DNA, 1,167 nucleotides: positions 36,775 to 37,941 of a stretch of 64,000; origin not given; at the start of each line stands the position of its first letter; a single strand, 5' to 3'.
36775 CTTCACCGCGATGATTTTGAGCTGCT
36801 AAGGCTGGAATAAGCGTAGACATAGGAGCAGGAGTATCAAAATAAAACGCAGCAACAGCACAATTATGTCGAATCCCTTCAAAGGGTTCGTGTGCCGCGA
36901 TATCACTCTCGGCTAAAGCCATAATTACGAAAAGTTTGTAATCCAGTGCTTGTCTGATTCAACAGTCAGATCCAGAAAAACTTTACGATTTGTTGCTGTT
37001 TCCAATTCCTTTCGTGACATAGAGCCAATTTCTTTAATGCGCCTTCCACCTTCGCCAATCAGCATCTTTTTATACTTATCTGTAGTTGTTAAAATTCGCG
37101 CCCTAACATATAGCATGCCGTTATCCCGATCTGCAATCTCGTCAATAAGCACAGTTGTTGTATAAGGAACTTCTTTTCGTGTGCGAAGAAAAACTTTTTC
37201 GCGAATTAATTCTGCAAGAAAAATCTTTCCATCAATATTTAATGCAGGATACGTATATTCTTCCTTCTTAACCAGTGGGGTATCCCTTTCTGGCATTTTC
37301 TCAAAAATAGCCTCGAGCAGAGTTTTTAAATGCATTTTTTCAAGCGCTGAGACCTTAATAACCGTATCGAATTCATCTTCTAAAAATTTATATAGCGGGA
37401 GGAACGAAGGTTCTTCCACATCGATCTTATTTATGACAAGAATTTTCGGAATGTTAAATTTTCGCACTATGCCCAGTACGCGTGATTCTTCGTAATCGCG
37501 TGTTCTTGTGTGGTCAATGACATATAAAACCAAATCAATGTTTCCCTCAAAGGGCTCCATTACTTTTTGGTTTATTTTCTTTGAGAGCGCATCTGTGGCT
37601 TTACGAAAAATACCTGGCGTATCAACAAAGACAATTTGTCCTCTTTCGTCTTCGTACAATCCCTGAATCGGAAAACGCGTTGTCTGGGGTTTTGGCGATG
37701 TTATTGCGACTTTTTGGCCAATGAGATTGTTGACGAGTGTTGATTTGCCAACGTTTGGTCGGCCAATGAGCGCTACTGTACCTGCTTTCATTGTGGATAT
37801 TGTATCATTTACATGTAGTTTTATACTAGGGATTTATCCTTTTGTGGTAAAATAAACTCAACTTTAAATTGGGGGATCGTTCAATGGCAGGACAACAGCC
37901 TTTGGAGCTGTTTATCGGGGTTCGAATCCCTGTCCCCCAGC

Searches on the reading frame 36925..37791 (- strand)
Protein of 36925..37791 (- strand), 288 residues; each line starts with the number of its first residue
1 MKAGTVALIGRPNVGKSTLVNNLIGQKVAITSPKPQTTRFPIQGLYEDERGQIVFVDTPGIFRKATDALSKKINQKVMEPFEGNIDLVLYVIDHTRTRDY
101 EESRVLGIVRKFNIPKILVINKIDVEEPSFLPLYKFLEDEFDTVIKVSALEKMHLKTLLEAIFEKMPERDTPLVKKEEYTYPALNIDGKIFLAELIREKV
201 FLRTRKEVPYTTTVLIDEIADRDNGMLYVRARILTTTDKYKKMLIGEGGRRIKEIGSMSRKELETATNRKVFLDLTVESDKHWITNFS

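Call 10: search_protein_families(library=pfam, proteins=[window:36925-37791:-], max_evalue=0.1)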
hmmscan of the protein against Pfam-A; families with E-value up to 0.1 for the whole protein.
window:36925-37791:- (288 aa): 16 families
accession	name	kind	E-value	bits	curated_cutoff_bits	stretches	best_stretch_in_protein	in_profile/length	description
PF01926.29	MMR_HSR1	-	9.1e-26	90.6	21.9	1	5-122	1-113/113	50S ribosome-binding GTPase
PF02421.24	FeoB_N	-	8.3e-14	51.8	27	1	5-162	2-156/156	Ferrous iron transport protein B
PF00009.33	GTP_EFTU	-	2.9e-10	40.5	26.5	1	76-167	84-187/188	Elongation factor Tu GTP binding domain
PF07650.23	KH_2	-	7.3e-10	39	22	1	207-283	1-77/78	KH domain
PF04548.22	AIG1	-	2.7e-09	37.1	27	1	5-112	2-111/212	AIG1 family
PF00350.29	Dynamin_N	-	9.4e-09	35.9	27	1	6-40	1-35/168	Dynamin family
PF03193.22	RsgA_GTPase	-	1.4e-07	31.9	30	2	3-61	106-168/174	RsgA GTPase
PF16897.10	MMR_HSR1_Xtn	-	0.00013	22.4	35.2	1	114-166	56-104/106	C-terminal region of MMR_HSR1 domain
PF02492.25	cobW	-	0.00043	20.3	20.7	1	43-126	75-156/180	CobW/HypB/UreG, nucleotide-binding domain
PF03029.23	ATP_bind_1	-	0.0021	18.3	27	1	50-166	90-207/240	Conserved hypothetical ATP binding protein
PF13401.12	AAA_22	-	0.0025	18.5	27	1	3-62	5-45/130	AAA domain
PF10662.15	PduV-EutP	-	0.0069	16.6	21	1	6-161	4-140/143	Ethanolamine utilisation - propanediol utilisation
PF08477.19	Roc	-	0.012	16.3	27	1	6-37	2-33/119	Ras of Complex, Roc, domain of DAPkinase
PF13173.12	AAA_14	-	0.015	15.8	27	0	6-28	5-27/129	AAA domain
PF00071.28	Ras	-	0.018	15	21.6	1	6-163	2-157/162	Ras family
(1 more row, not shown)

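Call 14: find_related_loci(query=window:36925-37791:-, collection=genome_contigs, flank=10000)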
Query window:36925-37791:- (288 aa) in genome_contigs; peptide patterns used: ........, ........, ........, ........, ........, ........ (x = any residue, [..] = any of these).
236 stretches matched a pattern; 97 encode a relative of the query (tblastn E <= 1e-3); the best 80 are kept; 80 distinct loci.
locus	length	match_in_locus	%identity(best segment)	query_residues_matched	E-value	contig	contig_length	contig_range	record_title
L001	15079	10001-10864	97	1-288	0e+0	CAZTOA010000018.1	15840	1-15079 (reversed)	MAG TPA_asm: uncultured Gammaproteobacteria bacterium isolate SRP292972_co2_75 genome assembly, contig: NODE_3479_length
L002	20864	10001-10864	89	1-288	5e-166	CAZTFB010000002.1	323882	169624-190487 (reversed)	MAG TPA_asm: uncultured Gammaproteobacteria bacterium isolate SRP329715_co1_107 genome assembly, contig: NODE_11_length_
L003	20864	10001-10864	92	1-288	6e-178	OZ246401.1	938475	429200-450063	MAG: uncultured Gammaproteobacteria bacterium isolate SRP278252_co2_763 genome assembly, chromosome: 1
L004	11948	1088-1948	74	1-288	9e-148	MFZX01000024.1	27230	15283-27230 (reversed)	MAG: Candidatus Roizmanbacteria bacterium RIFCSPHIGHO2_12_FULL_37_23 rifcsphigho2_12_scaffold_2621, whole genome shotgun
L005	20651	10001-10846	70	2-283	2e-139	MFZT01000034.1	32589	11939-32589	MAG: Candidatus Roizmanbacteria bacterium RIFCSPHIGHO2_02_FULL_43_11 rifcsphigho2_02_scaffold_4252, whole genome shotgun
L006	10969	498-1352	65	2-283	2e-125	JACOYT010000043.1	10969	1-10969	MAG: Candidatus Roizmanbacteria bacterium isolate NC_groundwater_186_Ag_S-0.1um_43_13 S4_GD2017_2_S1_scaffold_7516, whol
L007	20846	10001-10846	66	1-283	4e-124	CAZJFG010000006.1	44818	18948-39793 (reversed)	MAG TPA_asm: uncultured Gammaproteobacteria bacterium isolate SRP278314_co1_17 genome assembly, contig: NODE_1057_length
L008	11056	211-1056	66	1-284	8e-124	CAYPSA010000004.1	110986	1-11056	MAG TPA_asm: uncultured Gammaproteobacteria bacterium isolate binchicken_co105_227 genome assembly, contig: NODE_163_len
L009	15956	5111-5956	65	1-283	3e-123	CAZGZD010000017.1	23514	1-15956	MAG TPA_asm: uncultured Gammaproteobacteria bacterium isolate binchicken_co347_41 genome assembly, contig: NODE_1172_len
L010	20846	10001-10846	65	1-283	2e-122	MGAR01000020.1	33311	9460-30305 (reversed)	MAG: Candidatus Roizmanbacteria bacterium RIFCSPLOWO2_01_FULL_41_22 rifcsplowo2_01_scaffold_3346, whole genome shotgun s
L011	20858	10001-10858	66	1-283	2e-122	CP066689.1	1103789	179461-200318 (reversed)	MAG: Candidatus Roizmanbacteria bacterium isolate NC_groundwater_538_Ag_S-0.1um_35_236 chromosome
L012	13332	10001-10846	65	1-283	3e-122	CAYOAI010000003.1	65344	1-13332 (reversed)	MAG TPA_asm: uncultured Gammaproteobacteria bacterium isolate SRP342105_co3_12 genome assembly, contig: NODE_248_length_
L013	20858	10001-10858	67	1-288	6e-122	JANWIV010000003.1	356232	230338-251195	MAG: Candidatus Microgenomates bacterium isolate CRAIB_MAG50 c_000000048435, whole genome shotgun sequence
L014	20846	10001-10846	67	1-284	8e-125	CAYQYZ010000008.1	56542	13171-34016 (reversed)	MAG TPA_asm: uncultured Gammaproteobacteria bacterium isolate SRP286056_co1_376 genome assembly, contig: NODE_525_length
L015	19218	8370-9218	63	1-283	3e-121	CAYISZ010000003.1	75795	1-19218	MAG TPA_asm: uncultured Gammaproteobacteria bacterium isolate ERP119705_co7_479 genome assembly, contig: NODE_177_length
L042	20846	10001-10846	62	1-283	4e-116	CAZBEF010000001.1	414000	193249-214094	MAG TPA_asm: uncultured Gammaproteobacteria bacterium isolate SRP278252_co2_430 genome assembly, contig: NODE_10_length_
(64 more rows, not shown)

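Call 50: search_protein_families(library=pfam, proteins=[L002:6642-7814:+, L002:4714-5850:+, L002:1795-4653:-], max_evalue=0.01)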
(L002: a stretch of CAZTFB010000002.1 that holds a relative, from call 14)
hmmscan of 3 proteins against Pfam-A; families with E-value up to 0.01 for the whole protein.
L002:6642-7814:+ (390 aa): 0 families

L002:4714-5850:+ (378 aa): 0 families

L002:1795-4653:- (952 aa): 1 family
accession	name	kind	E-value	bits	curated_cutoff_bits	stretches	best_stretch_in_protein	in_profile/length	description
PF04851.21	ResIII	-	2.9e-07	31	22.5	1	112-327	20-163/164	Type III restriction enzyme, res subunit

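Call 51: search_protein_families(library=phrogs, proteins=[L002:6642-7814:+, L002:4714-5850:+, L002:7918-9555:+], max_evalue=0.001)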
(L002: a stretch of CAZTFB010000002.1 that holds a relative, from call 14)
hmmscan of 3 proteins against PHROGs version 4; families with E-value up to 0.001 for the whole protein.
L002:6642-7814:+ (390 aa): 0 families

L002:4714-5850:+ (378 aa): 0 families

L002:7918-9555:+ (545 aa): 3 families
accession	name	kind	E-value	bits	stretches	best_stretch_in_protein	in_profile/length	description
phrog_95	-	integration and excision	1.6e-72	246.1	1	5-477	88-558/651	integrase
phrog_125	-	DNA, RNA and nucleotide metabolism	5e-20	73.1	1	4-250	19-221/254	DNA invertase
phrog_6620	-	integration and excision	1.7e-06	28.7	1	6-90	57-137/201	transposase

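Call 81: find_related_loci(query=L002:7918-9555:+, collection=viral_contigs, flank=10000)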
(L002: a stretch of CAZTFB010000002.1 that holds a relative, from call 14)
Query L002:7918-9555:+ (545 aa) in viral_contigs; peptide patterns used: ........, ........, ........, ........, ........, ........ (x = any residue, [..] = any of these).
21 stretches matched a pattern, but none encodes a relative of the query by tblastn (E <= 1e-3).

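Call 84: find_related_loci(query=A4, collection=viral_contigs, flank=6000)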
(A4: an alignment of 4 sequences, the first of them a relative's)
Query A4 (545 aa) in viral_contigs; peptide patterns used: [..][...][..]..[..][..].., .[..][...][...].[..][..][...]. (x = any residue, [..] = any of these).
92 stretches matched a pattern; 63 encode a relative of the query (tblastn E <= 1e-3); 63 distinct loci.
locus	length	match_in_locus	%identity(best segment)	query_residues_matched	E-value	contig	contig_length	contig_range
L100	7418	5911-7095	45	9-397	9e-105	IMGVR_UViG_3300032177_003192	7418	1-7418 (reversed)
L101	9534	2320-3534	41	9-421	2e-98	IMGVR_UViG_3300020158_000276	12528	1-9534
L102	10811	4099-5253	44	9-387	2e-98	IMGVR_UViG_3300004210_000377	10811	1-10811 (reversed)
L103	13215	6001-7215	41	9-421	2e-98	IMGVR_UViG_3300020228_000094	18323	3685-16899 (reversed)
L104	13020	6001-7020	46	9-349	1e-96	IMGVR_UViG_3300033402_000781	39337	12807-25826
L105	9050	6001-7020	47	9-349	3e-95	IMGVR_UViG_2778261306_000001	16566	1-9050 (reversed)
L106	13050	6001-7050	46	1-349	6e-95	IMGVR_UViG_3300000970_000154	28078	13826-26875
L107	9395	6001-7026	45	2-349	8e-95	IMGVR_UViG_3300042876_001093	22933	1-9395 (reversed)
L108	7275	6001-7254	40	3-438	5e-95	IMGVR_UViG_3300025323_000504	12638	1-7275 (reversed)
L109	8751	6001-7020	45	9-349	5e-94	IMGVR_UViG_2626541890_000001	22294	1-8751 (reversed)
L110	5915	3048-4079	46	3-349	2e-93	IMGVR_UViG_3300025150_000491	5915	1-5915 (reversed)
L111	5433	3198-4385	42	9-397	3e-93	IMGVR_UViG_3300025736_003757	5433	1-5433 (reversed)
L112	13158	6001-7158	42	9-387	2e-92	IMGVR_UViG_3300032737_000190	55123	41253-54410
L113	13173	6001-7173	41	7-387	2e-92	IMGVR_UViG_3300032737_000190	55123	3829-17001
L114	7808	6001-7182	41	9-397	2e-92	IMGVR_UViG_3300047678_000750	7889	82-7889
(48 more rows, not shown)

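Call 92: search_protein_families(library=pfam, alignment_id=A5, max_evalue=0.00001)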
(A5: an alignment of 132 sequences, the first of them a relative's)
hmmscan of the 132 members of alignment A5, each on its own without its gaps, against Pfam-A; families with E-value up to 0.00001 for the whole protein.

A. member 1, L001:8656-9423:+ (255 aa): 1 family
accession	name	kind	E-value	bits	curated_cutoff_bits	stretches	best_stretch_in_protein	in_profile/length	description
PF03073.20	TspO_MBR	-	7.4e-06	26.2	24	1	32-163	14-144/145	TspO/MBR family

B. families by the number of members that match (of 132 scanned): 135 families (the first 25 are shown)
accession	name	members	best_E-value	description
PF00009.33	GTP_EFTU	6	2.6e-52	Elongation factor Tu GTP binding domain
PF01926.29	MMR_HSR1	5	2.1e-25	50S ribosome-binding GTPase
PF02421.24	FeoB_N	5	1e-12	Ferrous iron transport protein B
PF07650.23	KH_2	4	1e-10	KH domain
PF04548.22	AIG1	4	5.1e-09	AIG1 family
PF00350.29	Dynamin_N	4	2.7e-08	Dynamin family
PF01272.25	GreA_GreB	3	5.3e-24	Transcription elongation factor, GreA/GreB, C-term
PF00702.32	Hydrolase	3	1.2e-23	haloacid dehalogenase-like hydrolase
PF00239.26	Resolvase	3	9.2e-21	Resolvase, N terminal domain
PF00730.31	HhH-GPD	3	1.1e-19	HhH-GPD superfamily base excision DNA repair protein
PF08281.18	Sigma70_r4_2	3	2.4e-17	Sigma-70, region 4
PF04542.20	Sigma70_r2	3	9.8e-17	Sigma-70 region 2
PF03449.20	GreA_GreB_N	3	1.5e-16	Transcription elongation factor, N-terminal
PF07508.19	Recombinase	3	1.9e-15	Recombinase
PF18914.6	DUF5666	3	4.3e-14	Domain of unknown function (DUF5666)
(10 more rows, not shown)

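Call 116: search_dna_similar(query=L005:5727-6992:+, collection=phages, mode=protein, max_evalue=1e-20, max_rows=12)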
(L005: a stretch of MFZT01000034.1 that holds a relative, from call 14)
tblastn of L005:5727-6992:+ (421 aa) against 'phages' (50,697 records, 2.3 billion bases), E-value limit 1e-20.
Records with a match: 19; places in all: 19; records where one place covers at least 80% of the query: 10.
Best place of each record, by identity: <60% 19.
By first word of the organism name: Bacteriophage 7; Paenibacillus 5; Bacillus 5; Streptococcus 1; Parageobacillus 1.
By host as written in the record: - 9; Paenibacillus larvae ATCC 9545 2; Paenibacillus larvae 2; Bacillus subtilis BGSC 1L32 2; Streptococcus suis GD-0063 1; Paenibacillus larvae subsp. larvae strain Eric_V 1; Parageobacillus toebii 1; Bacillus subtilis BEST7003 1.
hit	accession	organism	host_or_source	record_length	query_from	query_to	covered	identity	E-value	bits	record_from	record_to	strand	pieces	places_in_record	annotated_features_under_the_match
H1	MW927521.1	Paenibacillus phage Norbert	Paenibacillus larvae ATCC 9545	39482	6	389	91%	26.7%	3e-22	105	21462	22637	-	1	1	serine integrase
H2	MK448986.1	Streptococcus phage Javan570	Streptococcus suis GD-0063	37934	10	365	85%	28.7%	3e-22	105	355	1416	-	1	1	integrase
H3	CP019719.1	Paenibacillus phage phiERICV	Paenibacillus larvae subsp. larvae ...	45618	6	389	91%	26.4%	5e-22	104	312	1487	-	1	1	cisA_1: putative DNA recombinase CisA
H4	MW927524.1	Paenibacillus phage Riker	Paenibacillus larvae ATCC 9545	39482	6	389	91%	26.4%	7e-22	104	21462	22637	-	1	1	serine integrase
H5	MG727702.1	Paenibacillus phage Likha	Paenibacillus larvae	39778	6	389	91%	26.4%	7e-22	104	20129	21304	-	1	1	integrase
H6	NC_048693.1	Paenibacillus phage Likha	Paenibacillus larvae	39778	6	389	91%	26.4%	7e-22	104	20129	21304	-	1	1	integrase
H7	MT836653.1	Bacteriophage sp.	human fecal samples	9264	8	369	86%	27.3%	2e-22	106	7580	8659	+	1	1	record has no annotation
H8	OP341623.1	Parageobacillus phage vB_PtoS_NIIg3.2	Parageobacillus toebii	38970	10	371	86%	26.2%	5e-21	101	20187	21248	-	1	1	site-specific recombinase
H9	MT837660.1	Bacteriophage sp.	human fecal samples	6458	7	353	82%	27.1%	6e-26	116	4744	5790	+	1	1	record has no annotation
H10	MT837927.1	Bacteriophage sp.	human fecal samples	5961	61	406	82%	27.0%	6e-24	110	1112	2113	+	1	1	record has no annotation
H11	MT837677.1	Bacteriophage sp.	human fecal samples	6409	11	340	78%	28.1%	3e-21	102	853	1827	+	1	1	record has no annotation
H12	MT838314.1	Bacteriophage sp.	human fecal samples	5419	10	321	74%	27.6%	2e-22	105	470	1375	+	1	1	record has no annotation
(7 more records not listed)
